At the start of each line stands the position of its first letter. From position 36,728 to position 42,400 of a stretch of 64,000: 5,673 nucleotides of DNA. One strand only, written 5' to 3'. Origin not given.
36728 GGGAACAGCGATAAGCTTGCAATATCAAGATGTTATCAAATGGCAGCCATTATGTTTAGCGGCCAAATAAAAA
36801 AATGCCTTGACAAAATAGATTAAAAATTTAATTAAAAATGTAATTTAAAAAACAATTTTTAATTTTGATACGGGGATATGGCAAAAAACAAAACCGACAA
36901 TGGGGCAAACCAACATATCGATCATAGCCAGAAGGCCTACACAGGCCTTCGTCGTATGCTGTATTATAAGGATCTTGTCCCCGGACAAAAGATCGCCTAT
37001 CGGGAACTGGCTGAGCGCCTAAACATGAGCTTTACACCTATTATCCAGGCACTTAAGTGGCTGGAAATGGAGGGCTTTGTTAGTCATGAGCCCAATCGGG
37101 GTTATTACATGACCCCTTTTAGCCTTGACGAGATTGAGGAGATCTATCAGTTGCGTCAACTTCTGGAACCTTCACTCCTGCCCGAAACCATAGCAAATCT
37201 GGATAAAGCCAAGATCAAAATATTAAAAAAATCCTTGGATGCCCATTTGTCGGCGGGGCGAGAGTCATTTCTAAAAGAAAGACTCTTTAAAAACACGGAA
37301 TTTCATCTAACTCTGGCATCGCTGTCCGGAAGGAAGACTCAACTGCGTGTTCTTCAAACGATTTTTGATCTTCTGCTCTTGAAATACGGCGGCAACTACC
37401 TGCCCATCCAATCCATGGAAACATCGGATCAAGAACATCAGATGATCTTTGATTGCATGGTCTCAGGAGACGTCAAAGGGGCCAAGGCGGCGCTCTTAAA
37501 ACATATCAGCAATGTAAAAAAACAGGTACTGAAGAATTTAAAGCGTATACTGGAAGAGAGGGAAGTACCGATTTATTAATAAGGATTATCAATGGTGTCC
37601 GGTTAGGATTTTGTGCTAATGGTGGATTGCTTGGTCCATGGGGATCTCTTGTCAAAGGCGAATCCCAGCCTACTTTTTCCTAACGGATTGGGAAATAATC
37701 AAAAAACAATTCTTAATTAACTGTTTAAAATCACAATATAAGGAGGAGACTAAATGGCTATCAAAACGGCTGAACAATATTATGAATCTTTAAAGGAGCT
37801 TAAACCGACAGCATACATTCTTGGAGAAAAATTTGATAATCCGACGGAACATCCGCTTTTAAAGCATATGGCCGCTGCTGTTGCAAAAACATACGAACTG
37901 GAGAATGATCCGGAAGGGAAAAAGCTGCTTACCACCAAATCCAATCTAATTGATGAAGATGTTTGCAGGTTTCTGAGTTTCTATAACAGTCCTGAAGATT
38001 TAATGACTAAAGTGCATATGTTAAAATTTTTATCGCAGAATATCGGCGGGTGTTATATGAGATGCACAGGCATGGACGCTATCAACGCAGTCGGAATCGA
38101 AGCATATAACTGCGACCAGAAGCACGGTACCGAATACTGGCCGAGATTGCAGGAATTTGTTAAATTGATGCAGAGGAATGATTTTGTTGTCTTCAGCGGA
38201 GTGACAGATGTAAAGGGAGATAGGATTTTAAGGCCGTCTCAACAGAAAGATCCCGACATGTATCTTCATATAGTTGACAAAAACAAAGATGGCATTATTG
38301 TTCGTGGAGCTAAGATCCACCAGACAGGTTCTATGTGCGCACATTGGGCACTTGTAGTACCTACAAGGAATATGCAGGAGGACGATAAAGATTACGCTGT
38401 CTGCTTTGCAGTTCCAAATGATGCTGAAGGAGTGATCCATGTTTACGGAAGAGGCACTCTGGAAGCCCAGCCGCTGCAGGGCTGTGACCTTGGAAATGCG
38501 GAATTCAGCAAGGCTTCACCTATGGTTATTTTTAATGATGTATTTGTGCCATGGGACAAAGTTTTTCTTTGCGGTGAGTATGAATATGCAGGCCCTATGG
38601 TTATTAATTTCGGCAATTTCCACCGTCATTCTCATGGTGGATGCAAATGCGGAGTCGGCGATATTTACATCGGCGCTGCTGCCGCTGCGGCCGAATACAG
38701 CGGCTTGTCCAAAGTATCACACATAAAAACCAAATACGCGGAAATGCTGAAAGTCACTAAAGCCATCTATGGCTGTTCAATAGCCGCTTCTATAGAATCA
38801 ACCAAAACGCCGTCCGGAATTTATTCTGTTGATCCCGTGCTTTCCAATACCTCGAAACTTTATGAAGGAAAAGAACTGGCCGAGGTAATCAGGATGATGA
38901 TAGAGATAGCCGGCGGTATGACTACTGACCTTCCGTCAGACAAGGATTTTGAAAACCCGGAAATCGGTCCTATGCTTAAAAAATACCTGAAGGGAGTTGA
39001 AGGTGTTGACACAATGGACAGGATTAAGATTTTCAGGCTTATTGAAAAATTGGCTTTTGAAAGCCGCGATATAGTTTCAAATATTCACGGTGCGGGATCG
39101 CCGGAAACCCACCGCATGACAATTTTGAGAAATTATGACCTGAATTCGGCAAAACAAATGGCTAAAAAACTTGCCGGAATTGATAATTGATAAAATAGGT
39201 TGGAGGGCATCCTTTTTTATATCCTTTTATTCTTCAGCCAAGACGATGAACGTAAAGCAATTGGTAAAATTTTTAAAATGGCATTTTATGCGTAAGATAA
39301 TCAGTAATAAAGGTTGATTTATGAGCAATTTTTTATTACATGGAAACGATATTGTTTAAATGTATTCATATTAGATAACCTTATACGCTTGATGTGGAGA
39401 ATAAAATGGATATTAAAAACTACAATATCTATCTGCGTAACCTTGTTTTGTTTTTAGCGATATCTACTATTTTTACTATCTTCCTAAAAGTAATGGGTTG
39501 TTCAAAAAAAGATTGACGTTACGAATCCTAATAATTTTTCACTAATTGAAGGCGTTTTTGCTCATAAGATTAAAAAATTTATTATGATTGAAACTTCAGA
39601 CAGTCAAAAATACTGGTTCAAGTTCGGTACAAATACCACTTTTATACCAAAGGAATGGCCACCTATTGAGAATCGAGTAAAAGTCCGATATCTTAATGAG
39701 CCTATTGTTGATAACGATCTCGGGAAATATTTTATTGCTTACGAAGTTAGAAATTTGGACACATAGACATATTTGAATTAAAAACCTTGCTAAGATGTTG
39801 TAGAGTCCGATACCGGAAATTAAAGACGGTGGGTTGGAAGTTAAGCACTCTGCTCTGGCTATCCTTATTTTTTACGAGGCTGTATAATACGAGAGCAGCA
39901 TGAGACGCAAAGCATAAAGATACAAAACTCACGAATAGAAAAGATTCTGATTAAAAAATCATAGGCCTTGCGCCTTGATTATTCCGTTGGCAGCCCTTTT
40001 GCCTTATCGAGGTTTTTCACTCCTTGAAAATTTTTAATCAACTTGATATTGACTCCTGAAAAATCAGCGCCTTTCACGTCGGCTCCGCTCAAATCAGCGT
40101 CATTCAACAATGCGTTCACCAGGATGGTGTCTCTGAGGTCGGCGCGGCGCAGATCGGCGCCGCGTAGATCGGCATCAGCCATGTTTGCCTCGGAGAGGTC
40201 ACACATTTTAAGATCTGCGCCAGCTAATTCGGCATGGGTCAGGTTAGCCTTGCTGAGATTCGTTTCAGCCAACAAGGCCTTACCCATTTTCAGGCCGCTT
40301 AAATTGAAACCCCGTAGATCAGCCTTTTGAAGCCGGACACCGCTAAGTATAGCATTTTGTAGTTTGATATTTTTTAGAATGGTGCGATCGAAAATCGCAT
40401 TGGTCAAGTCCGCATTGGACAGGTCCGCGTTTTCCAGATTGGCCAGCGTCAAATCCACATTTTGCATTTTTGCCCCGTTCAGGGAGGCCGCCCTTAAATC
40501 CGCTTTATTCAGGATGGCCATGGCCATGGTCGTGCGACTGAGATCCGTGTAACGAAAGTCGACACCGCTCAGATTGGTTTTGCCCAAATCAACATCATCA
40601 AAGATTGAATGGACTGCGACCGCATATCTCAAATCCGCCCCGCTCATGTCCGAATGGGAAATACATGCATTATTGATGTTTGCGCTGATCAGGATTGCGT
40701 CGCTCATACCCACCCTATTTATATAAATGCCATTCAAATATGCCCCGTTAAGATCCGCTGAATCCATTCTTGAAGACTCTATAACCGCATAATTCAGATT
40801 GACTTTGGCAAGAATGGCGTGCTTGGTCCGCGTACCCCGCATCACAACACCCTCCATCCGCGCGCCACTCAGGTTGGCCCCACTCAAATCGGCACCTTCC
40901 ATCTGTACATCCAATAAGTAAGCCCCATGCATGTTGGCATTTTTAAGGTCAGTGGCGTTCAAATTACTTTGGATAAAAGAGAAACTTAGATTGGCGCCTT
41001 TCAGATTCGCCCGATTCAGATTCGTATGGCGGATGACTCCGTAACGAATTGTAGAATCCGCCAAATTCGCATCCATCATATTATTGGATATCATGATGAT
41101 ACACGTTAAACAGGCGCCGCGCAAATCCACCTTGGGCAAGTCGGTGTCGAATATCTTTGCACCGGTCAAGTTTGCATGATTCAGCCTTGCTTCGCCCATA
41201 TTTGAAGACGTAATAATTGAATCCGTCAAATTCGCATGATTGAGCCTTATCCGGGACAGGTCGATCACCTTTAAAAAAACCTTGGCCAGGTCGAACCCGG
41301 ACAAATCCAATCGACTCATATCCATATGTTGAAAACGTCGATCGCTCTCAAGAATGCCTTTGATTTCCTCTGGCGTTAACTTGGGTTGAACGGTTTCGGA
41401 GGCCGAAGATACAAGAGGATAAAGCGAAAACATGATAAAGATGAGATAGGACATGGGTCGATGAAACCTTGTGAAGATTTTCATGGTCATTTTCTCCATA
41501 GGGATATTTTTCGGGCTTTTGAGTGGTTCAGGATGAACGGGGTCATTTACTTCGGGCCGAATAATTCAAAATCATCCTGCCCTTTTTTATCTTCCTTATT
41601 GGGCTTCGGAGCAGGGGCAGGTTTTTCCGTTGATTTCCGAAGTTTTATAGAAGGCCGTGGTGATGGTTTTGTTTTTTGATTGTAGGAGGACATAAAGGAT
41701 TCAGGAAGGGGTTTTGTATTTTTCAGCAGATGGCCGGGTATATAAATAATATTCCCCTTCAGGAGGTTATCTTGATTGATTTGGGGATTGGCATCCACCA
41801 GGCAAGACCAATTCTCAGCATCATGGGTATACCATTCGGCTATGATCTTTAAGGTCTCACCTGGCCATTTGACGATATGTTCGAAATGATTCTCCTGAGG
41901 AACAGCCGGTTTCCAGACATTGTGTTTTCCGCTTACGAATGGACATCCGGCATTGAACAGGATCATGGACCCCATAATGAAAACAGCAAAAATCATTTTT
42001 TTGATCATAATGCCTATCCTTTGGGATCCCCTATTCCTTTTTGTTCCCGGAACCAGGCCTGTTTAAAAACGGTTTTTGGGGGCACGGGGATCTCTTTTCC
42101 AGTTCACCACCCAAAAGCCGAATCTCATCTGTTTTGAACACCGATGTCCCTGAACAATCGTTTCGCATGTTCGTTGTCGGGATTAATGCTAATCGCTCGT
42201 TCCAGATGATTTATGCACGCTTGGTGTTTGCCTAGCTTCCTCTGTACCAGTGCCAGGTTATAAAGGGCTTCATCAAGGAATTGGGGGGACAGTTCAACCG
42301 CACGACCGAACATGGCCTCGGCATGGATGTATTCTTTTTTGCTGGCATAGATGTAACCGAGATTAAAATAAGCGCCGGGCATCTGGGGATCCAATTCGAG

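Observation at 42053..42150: Dispersed repeat of roughly 70-120 bp in five copies per 64 kb, with a codon-like substitution pattern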

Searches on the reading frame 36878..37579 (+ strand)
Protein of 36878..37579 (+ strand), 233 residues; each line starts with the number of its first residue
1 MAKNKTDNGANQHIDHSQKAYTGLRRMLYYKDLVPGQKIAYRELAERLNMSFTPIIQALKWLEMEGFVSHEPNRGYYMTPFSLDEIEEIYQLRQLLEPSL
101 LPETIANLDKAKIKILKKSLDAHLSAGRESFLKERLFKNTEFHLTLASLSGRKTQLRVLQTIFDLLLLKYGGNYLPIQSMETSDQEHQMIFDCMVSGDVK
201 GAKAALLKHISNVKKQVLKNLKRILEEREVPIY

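Call 13: search_protein_families(library=pfam, proteins=[window:36878-37579:+])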
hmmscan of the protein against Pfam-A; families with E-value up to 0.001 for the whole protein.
window:36878-37579:+ (233 aa): 3 families
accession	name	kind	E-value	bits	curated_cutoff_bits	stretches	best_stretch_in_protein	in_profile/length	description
PF07729.17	FCD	-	2.2e-17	64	24.3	1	88-211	1-124/125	FCD domain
PF00392.27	GntR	-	2.6e-09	37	27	1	18-77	3-63/64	Bacterial regulatory proteins, gntR family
PF13412.12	HTH_24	-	0.00014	21.8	21.9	1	39-68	18-47/48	Winged helix-turn-helix DNA-binding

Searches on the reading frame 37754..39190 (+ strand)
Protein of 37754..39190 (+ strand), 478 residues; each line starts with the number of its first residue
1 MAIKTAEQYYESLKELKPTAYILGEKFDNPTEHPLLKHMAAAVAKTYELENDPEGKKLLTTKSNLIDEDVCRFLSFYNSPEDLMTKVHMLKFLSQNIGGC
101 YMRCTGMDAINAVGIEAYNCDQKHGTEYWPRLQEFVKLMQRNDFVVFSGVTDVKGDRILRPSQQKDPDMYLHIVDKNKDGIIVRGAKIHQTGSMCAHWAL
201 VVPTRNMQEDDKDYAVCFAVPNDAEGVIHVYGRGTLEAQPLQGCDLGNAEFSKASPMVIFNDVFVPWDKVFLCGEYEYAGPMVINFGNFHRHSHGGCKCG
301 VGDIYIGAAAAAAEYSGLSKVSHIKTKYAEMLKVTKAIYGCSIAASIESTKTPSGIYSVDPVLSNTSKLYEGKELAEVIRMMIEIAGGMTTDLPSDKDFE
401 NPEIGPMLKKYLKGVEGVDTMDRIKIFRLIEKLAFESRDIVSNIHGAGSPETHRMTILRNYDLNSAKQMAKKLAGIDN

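Call 13: search_protein_families(library=pfam, proteins=[window:37754-39190:+])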
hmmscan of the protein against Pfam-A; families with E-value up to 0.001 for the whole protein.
window:37754-39190:+ (478 aa): 3 families
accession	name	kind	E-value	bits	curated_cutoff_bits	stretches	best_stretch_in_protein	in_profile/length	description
PF11794.13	HpaB_N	-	4.9e-85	285.8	35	1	5-272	1-270/270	4-hydroxyphenylacetate 3-hydroxylase N terminal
PF03241.18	HpaB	-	1.5e-59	201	25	1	280-475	2-202/202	4-hydroxyphenylacetate 3-hydroxylase C terminal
PF02770.24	Acyl-CoA_dh_M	-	6.4e-05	23.5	33.3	1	174-228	21-74/97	Acyl-CoA dehydrogenase, middle domain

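Call 17: find_encoding_contigs(protein=window:37754-39190:+, flank=10000, max_places=6)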
Protein window:37754-39190:+ (478 aa): no gene with exactly this product is on record in the collection.

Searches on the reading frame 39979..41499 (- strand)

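Call 68: search_protein_families(library=pfam, proteins=[window:39979-41499:-])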
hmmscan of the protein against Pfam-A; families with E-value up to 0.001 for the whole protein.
window:39979-41499:- (506 aa): 4 families
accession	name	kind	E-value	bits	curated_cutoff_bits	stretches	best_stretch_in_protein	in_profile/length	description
PF00805.28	Pentapeptide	-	6.4e-75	246.6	20.2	11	414-452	2-40/40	Pentapeptide repeats (8 copies)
PF13599.13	Pentapeptide_4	-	1.3e-38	131.3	38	4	410-473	13-76/78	Pentapeptide repeat region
PF13576.12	Pentapeptide_3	-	2.2e-24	85.9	27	0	180-221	6-45/48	Pentapeptide repeats (9 copies)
PF25296.1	Decapeptide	-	1.4e-07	31.8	45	0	415-481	7-73/74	Decapeptide repeat region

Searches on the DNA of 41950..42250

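Call 15: search_rna_families(source=window, start=41950, end=42250, threshold=evalue, max_evalue=10)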
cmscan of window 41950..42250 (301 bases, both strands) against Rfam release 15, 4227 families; matches with E-value up to 10: 3.
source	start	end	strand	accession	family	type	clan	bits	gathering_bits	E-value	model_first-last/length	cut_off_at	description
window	41957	42017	-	RF00349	snoR11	Gene; snRNA; snoRNA; CD-box;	-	15.8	50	5.9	1-90/90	no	Small nucleolar RNA R11/Z151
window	42124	42230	+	RF01930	bxd_2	Gene; lncRNA;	-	9.9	80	6.6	1-91/91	no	Bithoraxoid conserved region 2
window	42039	42225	-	RF02267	Vax2os1_2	Gene; lncRNA;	-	8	55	0.21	297-466/466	no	Vax2os1 conserved region 2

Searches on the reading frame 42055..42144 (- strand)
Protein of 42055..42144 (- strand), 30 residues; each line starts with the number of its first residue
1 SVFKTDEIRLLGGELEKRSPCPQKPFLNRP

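Call 65: search_protein_families(library=pfam, proteins=[window:42055-42144:-], max_evalue=10)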
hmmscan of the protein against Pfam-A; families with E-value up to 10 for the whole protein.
seq(30 aa): 0 families
